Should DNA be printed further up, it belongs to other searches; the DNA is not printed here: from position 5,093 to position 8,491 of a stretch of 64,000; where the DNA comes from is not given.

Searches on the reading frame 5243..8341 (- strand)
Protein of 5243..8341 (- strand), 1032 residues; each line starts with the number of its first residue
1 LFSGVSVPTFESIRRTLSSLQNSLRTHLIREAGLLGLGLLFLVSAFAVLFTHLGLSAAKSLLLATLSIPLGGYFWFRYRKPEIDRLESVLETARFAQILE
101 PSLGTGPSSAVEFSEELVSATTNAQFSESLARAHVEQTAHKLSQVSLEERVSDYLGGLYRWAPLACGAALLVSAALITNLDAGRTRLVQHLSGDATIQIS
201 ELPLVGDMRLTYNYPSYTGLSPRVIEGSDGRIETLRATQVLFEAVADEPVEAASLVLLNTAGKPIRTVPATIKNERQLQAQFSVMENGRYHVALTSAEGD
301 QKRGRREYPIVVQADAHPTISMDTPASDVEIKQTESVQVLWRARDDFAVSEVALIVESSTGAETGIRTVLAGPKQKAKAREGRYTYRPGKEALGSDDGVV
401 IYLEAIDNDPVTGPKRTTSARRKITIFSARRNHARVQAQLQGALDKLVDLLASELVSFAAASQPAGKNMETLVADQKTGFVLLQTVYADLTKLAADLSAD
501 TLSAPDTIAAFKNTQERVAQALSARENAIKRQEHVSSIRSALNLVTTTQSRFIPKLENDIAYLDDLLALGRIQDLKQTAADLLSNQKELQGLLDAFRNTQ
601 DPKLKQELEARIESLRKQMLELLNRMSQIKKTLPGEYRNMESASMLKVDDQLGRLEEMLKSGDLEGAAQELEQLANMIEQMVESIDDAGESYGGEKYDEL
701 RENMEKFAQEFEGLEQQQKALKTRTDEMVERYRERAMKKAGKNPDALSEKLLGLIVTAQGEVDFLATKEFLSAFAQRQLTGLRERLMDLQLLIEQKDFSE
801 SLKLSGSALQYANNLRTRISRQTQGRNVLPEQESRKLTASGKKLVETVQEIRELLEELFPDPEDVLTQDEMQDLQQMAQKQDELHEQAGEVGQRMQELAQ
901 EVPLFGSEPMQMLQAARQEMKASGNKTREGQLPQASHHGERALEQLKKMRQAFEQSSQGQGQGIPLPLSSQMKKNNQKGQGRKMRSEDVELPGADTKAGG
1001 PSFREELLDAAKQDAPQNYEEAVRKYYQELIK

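Call 49: search_protein_families(library=pfam, proteins=[window:5243-8341:-], max_evalue=0.00001)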
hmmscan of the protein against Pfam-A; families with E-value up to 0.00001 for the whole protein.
window:5243-8341:- (1032 aa): 1 family
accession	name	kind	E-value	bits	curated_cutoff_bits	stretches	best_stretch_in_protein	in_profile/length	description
PF13779.11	DUF4175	-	2.2e-12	46.3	27.3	1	36-986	27-774/825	Domain of unknown function (DUF4175)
